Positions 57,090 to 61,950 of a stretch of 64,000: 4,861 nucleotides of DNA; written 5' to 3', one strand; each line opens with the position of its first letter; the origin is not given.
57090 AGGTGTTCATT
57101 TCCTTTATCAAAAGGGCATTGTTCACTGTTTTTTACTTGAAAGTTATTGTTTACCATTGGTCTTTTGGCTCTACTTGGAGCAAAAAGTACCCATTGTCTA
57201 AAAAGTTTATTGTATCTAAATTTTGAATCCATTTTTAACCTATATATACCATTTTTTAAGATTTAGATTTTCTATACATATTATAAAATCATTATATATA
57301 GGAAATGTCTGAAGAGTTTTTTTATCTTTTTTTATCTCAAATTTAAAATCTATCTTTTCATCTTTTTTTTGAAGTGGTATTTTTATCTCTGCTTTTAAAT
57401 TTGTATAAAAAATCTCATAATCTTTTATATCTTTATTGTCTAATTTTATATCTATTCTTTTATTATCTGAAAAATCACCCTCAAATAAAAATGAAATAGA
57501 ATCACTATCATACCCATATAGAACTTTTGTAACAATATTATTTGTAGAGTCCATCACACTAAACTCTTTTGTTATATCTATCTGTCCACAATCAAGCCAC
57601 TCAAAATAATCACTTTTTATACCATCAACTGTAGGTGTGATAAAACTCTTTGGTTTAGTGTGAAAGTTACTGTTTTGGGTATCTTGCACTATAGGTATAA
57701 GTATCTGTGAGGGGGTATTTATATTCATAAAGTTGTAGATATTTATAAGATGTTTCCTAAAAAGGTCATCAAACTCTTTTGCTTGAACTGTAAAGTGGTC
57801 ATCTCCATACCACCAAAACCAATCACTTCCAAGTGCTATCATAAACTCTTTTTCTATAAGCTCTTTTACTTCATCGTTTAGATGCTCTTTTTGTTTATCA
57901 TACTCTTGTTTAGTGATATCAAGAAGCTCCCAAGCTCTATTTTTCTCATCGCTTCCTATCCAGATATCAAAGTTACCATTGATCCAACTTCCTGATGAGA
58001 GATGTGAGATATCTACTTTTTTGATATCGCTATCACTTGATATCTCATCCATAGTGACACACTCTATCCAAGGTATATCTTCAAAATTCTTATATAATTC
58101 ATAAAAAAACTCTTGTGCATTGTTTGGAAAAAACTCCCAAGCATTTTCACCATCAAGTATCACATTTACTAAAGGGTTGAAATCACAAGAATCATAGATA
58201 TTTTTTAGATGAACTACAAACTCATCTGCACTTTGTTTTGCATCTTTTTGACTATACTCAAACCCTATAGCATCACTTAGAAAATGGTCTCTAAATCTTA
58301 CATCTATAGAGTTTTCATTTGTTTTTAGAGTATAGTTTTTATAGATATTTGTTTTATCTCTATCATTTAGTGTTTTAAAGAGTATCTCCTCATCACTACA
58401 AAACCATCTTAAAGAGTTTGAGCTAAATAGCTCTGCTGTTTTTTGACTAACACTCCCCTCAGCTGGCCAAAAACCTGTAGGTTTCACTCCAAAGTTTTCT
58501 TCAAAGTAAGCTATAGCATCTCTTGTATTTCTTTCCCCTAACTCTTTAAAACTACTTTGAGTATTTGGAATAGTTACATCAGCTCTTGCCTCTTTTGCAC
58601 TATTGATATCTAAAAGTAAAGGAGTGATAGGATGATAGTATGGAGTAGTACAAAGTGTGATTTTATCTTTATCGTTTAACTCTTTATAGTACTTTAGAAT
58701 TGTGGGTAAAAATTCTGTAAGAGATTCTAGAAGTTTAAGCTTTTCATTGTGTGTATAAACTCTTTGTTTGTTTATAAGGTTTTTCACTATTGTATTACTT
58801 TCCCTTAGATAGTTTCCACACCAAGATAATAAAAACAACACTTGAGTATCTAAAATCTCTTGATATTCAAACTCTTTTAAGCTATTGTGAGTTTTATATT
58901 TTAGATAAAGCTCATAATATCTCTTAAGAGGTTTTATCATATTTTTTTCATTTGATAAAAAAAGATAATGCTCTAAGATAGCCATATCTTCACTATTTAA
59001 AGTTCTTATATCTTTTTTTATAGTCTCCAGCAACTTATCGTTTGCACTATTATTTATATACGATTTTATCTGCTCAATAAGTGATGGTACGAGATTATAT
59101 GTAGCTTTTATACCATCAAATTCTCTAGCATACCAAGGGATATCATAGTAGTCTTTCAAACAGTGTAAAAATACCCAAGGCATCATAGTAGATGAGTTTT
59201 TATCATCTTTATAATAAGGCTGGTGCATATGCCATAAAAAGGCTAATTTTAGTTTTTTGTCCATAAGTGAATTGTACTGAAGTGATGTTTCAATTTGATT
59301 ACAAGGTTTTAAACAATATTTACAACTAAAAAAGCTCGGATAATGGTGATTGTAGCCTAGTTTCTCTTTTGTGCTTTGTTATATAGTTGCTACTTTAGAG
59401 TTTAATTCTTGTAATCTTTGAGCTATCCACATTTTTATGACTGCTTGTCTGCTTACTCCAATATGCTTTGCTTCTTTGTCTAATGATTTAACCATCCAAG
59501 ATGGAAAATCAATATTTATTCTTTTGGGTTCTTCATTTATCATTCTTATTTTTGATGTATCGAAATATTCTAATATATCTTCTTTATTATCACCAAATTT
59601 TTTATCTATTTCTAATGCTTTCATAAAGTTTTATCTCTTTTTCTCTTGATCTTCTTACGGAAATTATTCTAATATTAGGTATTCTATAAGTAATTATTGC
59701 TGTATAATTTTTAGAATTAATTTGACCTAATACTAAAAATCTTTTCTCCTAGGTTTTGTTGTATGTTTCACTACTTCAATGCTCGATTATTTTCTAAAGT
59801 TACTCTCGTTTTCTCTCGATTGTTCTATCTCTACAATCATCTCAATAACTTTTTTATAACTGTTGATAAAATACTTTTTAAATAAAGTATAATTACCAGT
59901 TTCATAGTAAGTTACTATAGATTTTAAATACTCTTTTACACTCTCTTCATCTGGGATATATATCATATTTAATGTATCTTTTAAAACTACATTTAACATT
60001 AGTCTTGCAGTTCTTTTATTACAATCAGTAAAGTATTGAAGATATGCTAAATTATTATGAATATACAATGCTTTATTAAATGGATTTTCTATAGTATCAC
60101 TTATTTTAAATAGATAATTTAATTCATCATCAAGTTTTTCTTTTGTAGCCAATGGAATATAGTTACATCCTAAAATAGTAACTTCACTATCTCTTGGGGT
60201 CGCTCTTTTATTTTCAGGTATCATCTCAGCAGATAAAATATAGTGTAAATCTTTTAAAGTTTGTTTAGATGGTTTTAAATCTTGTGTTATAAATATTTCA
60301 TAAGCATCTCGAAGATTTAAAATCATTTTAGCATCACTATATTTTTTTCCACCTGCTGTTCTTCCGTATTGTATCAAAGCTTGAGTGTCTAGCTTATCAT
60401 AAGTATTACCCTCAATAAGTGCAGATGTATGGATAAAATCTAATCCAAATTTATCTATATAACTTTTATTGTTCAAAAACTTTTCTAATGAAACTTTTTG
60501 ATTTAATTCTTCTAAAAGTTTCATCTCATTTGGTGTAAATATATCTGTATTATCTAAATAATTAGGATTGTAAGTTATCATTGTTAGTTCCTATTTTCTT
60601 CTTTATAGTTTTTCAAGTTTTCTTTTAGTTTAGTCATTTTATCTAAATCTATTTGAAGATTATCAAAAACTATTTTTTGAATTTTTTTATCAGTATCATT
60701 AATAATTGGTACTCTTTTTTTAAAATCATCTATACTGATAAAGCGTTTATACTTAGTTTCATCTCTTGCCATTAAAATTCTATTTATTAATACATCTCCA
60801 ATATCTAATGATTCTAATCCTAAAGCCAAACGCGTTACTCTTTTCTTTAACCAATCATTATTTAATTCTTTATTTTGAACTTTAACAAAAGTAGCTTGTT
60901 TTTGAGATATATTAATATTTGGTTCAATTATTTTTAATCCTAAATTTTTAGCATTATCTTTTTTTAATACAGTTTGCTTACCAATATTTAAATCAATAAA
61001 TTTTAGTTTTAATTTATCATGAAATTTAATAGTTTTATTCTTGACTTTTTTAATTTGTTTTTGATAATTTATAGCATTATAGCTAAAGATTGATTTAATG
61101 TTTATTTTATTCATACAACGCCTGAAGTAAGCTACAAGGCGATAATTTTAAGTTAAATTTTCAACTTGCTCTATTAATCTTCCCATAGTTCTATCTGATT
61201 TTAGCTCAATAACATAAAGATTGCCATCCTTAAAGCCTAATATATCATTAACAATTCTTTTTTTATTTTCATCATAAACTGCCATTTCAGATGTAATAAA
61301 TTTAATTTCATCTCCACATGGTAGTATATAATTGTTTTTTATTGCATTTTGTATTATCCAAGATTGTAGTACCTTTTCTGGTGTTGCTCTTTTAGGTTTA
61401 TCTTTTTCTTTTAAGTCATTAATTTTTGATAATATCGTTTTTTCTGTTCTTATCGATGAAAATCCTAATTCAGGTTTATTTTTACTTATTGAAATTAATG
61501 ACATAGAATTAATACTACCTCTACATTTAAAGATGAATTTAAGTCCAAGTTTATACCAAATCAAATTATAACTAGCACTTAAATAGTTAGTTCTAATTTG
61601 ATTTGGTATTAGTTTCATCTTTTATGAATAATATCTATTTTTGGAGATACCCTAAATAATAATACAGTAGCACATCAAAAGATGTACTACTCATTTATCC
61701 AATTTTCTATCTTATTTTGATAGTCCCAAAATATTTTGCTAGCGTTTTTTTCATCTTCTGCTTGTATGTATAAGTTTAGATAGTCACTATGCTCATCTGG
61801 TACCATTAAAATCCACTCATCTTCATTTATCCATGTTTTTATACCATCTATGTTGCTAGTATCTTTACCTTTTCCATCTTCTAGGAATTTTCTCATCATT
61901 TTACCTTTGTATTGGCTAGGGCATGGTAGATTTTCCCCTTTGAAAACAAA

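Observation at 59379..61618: Three-gene Fic / unknown / PD-(D/E)XK module inserted into a brnTA locus inside the glycogen gene cluster: candidate uncharacterised toxin or defence system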

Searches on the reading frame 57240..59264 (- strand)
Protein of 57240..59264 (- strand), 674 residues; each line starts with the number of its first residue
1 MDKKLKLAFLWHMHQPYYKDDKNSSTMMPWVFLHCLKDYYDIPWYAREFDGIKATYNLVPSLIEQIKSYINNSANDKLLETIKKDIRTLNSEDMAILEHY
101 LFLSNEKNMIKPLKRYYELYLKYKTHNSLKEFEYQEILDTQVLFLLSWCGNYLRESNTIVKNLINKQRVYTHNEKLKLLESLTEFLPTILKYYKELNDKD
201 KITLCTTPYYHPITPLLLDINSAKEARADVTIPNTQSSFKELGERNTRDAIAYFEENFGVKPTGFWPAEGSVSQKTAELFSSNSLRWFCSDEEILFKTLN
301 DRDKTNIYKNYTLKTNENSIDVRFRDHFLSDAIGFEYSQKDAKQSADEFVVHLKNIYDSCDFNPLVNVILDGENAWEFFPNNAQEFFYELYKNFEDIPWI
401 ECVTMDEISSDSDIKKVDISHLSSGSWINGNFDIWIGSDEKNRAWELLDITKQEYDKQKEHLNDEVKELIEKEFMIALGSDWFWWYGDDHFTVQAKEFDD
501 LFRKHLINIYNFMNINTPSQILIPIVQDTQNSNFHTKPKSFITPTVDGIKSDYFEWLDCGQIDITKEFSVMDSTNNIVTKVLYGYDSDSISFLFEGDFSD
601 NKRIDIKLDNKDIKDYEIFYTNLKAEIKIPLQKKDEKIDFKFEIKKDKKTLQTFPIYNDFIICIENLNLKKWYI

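Call 41: find_encoding_contigs(protein=window:57240-59264:-, flank=8000, max_places=5)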
Protein window:57240-59264:- (674 aa): no gene with exactly this product is on record in the collection.
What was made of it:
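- Tried and rejected: An exact look-up of the window's GH57 protein found nothing (call 41).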

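Call 42: find_homologous_proteins(query=window:57240-59264:-, max_evalue=1e-50)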
Query window:57240-59264:- (674 aa): 7955 proteins with E <= 1e-50 among 8000 candidates; the best 120 are listed.
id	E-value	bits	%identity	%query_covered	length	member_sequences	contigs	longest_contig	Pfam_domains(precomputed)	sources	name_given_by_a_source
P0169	0.0e+0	1411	90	100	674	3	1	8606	PF03065.21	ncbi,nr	ncbi:MAG: glycoside hydrolase family 57 protein [Campylobacterota bacterium]|nr:glycoside hydrolase 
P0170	0.0e+0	1148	76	96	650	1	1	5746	PF03065.21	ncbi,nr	ncbi:MAG: glycoside hydrolase family 57 protein, partial [Campylobacterota bacterium]|nr:glycoside h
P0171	0.0e+0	1131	72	100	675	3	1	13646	PF03065.21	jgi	-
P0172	0.0e+0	1036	68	100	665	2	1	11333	PF03065.21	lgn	-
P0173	0.0e+0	1033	66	100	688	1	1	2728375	PF03065.21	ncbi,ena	-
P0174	0.0e+0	1025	67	98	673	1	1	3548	PF03065.21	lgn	-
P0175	0.0e+0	1017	65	100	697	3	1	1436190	PF03065.21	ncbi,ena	-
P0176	5.2e-298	1008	71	88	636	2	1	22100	PF03065.21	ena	-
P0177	2.2e-292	990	65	98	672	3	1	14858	PF03065.21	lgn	-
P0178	3.2e-292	989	64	100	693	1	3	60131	PF03065.21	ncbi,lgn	-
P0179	4.9e-291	985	63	100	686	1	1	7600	PF03065.21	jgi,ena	-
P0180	1.6e-288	977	63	100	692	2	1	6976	PF03065.21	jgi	jgi:alpha-amylase/alpha-mannosidase (GH57 family)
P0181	1.2e-287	974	63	100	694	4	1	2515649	PF03065.21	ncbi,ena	-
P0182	5.0e-286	969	63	100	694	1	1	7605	PF03065.21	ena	-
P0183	3.6e-285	966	63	100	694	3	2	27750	PF03065.21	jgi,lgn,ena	-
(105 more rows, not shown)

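Call 43: find_encoding_contigs(protein=P0169, flank=8000, max_places=2)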
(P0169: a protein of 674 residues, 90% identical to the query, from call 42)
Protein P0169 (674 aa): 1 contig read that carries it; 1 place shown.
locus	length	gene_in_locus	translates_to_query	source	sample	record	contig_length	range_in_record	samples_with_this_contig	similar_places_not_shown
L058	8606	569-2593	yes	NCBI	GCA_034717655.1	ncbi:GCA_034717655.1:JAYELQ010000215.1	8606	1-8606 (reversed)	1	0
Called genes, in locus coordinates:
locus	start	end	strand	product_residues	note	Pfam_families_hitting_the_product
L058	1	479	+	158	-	PF02661:Fic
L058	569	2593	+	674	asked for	PF03065:Glyco_hydro_57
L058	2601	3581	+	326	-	PF01087:GalP_UDP_transf, PF16268:DUF4921, PF01230:HIT (faint), PF02744:GalP_UDP_tr_C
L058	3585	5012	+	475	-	PF08323:Glyco_transf_5, PF00534:Glycos_transf_1, PF13692:Glyco_trans_1_4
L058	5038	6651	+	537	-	PF02878:PGM_PMM_I, PF02879:PGM_PMM_II, PF02880:PGM_PMM_III, PF00408:PGM_PMM_IV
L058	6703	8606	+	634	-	PF01855:POR_N, PF17147:PFOR_II, PF01558:POR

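Call 44: find_encoding_contigs(protein=P0171, flank=8000, max_places=2)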
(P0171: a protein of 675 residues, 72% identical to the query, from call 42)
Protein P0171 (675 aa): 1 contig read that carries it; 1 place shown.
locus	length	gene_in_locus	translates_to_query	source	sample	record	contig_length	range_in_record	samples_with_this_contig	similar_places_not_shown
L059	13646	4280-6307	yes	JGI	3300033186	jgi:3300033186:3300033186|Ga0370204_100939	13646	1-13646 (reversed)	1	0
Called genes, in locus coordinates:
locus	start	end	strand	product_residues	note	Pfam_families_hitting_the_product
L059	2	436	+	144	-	?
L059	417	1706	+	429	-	PF13487:HD_5, PF01966:HD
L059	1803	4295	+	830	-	PF00483:NTP_transferase, PF25084:LbH_EIF2B, PF25087:GMPPB_C, PF02878:PGM_PMM_I, PF02879:PGM_PMM_II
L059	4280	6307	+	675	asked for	PF03065:Glyco_hydro_57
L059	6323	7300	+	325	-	PF01087:GalP_UDP_transf, PF16268:DUF4921, PF02744:GalP_UDP_tr_C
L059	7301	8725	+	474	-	PF08323:Glyco_transf_5, PF00534:Glycos_transf_1, PF13692:Glyco_trans_1_4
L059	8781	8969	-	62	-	-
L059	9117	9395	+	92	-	-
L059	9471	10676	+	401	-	PF01266:DAO (faint), PF07992:Pyr_redox_2, PF13450:NAD_binding_8 (faint), PF13454:NAD_binding_9 (faint), PF00070:Pyr_redox (weak)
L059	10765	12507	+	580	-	PF00563:EAL, PF00990:GGDEF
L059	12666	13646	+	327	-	?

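Call 45: find_encoding_contigs(protein=P0173, flank=8000, max_places=2)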
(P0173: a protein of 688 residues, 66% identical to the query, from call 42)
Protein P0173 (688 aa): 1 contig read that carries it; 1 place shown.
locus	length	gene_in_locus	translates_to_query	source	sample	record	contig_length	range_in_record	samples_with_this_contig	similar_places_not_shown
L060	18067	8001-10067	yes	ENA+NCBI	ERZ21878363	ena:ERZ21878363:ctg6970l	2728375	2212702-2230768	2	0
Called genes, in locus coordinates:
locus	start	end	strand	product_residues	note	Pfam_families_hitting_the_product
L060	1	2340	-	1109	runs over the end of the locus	PF04851:ResIII, PF00270:DEAD, PF18766:SWI2_SNF2, PF22679:T1R_D3-like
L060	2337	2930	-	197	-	-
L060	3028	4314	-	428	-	PF01420:Methylase_S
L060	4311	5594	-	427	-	PF02384:N6_Mtase, PF07669:Eco57I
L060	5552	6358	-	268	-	PF12161:HsdM_N (weak), PF02384:N6_Mtase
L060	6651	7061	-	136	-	PF02452:PemK_toxin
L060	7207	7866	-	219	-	PF20582:UPF0758_N, PF04002:RadC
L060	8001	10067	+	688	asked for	PF03065:Glyco_hydro_57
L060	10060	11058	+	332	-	PF01087:GalP_UDP_transf, PF01230:HIT (faint), PF16268:DUF4921, PF02744:GalP_UDP_tr_C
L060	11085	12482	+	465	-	PF08323:Glyco_transf_5, PF13439:Glyco_transf_4 (weak), PF00534:Glycos_transf_1, PF13692:Glyco_trans_1_4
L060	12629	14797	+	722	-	PF14827:dCache_3, PF00989:PAS, PF13426:PAS_9, PF02518:HATPase_c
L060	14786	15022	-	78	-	-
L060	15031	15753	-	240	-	PF13640:2OG-FeII_Oxy_3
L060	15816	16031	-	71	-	-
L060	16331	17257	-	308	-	PF04960:Glutaminase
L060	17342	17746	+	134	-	PF07366:SnoaL, PF12680:SnoaL_2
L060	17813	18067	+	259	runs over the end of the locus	PF01544:CorA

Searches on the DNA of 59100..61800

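Call 74: search_rna_families(source=window, start=59100, end=61800, threshold=evalue, max_evalue=1)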
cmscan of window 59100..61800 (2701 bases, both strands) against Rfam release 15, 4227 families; matches with E-value up to 1: 3.
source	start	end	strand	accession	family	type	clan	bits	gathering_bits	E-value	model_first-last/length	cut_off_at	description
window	60267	60330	+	RF03339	mir-3047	Gene; miRNA;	-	24.6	53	0.083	1-61/61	no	mir-3047 microRNA precursor family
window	61553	61611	-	RF04066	mir-1256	Gene; miRNA;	-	22.7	70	0.15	1-70/70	no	mir-1256 microRNA precursor family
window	61553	61609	-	RF03818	MIR7994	Gene; miRNA;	-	21.6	100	0.69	16-73/90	no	MIR7994 microRNA precursor family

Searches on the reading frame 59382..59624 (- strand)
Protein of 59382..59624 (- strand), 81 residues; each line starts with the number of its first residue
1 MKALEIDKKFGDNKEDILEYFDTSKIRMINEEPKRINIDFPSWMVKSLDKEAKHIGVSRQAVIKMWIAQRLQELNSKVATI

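Call 5: search_protein_families(library=pfam, proteins=[window:59382-59624:-], max_evalue=1)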
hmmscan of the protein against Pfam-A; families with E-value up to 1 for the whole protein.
window:59382-59624:- (81 aa): 2 families
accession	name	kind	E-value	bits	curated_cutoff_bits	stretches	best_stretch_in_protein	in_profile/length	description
PF12441.14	CopG_antitoxin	-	0.00012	23.2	28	1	14-69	18-78/79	CopG antitoxin of type II toxin-antitoxin system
PF15919.11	HicB_lk_antitox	-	0.004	17.7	27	1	26-63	82-119/123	HicB_like antitoxin of bacterial toxin-antitoxin system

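Call 7: search_protein_families(library=ncbifam, proteins=[window:59382-59624:-], max_evalue=1)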
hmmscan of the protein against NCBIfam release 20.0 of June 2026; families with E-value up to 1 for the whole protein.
window:59382-59624:- (81 aa): 3 families
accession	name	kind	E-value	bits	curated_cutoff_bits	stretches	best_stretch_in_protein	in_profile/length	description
NF047399.1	BrnA_antitoxin_add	equivalog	1.7e-33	114.6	60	1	1-71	1-70/70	type II toxin-antitoxin system BrnA family antitoxin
NF050181.1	TA_anti_VapB_Myco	equivalog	0.00055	20.4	60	1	39-78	8-47/72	type II toxin-antitoxin system VapB family antitoxin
NF008671.0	PRK11675.1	equivalog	0.067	13.6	62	1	34-76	51-93/95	LexA regulated protein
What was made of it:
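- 59379..59624 (-): Intact brnA antitoxin gene, now an orphan. Call 7 (NF047399 equivalog, E 1.7e-33, 114.6 bits against 60, profile positions 1-70 of 70).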

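Call 8: search_protein_families(library=padloc, proteins=[window:59382-59624:-], max_evalue=1)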
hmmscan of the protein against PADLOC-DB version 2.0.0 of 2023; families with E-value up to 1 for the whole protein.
window:59382-59624:- (81 aa): 0 families

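Call 9: search_protein_families(library=phrogs, proteins=[window:59382-59624:-], max_evalue=1)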
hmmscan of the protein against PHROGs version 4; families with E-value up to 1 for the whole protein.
window:59382-59624:- (81 aa): 14 families
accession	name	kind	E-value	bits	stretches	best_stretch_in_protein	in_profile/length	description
phrog_9615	-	unknown function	1.5e-05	25.3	1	8-78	180-251/349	-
phrog_5550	-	unknown function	0.0074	17.5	1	47-77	26-56/77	-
phrog_582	-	transcription regulation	0.01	17.2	1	23-76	47-100/105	Arc-like repressor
phrog_3064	-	head and packaging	0.019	15.5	1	15-69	51-104/175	terminase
phrog_18157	-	transcription regulation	0.029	16.3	1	34-72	50-88/93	transcriptional repressor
phrog_876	-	transcription regulation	0.033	14.7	1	28-74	3-49/239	transcriptional repressor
phrog_13890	-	unknown function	0.039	15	1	34-72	18-56/73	-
phrog_23417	-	unknown function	0.066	14.4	1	31-79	18-64/105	-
phrog_25603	-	unknown function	0.067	14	0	13-32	11-30/48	-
phrog_25219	-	unknown function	0.072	14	1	8-68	101-159/179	-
phrog_22834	-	unknown function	0.1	12.8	1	13-71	134-191/310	-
phrog_1711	-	head and packaging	0.11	12.5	1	46-76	329-358/417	terminase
phrog_17275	-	unknown function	0.16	13.3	1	6-35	13-42/71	-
phrog_7061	-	DNA, RNA and nucleotide metabolism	0.25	12.9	1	52-63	51-62/70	HTH DNA binding protein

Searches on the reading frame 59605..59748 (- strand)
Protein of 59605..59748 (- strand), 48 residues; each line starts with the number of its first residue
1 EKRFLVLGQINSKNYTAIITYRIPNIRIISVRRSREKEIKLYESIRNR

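Call 54: search_protein_families(library=pfam, proteins=[window:59605-59748:-], max_evalue=0.01)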
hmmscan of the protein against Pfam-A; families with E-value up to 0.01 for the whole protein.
seq(48 aa): 1 family
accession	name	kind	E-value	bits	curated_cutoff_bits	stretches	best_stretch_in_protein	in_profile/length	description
PF04365.19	BrnT_toxin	-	3.6e-08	34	34.5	1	1-38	40-77/77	Ribonuclease toxin, BrnT, of type II toxin-antitoxin system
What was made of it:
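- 59602..59775 (-): brnT pseudogene. Only the C-terminal half is left, with an in-frame TAG at 59749-59751. It overlaps the brnA start. Call 54 (PF04365 positions 40-77 of 77, E 3.6e-8, 34.0 bits against a 34.5-bit cut-off).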
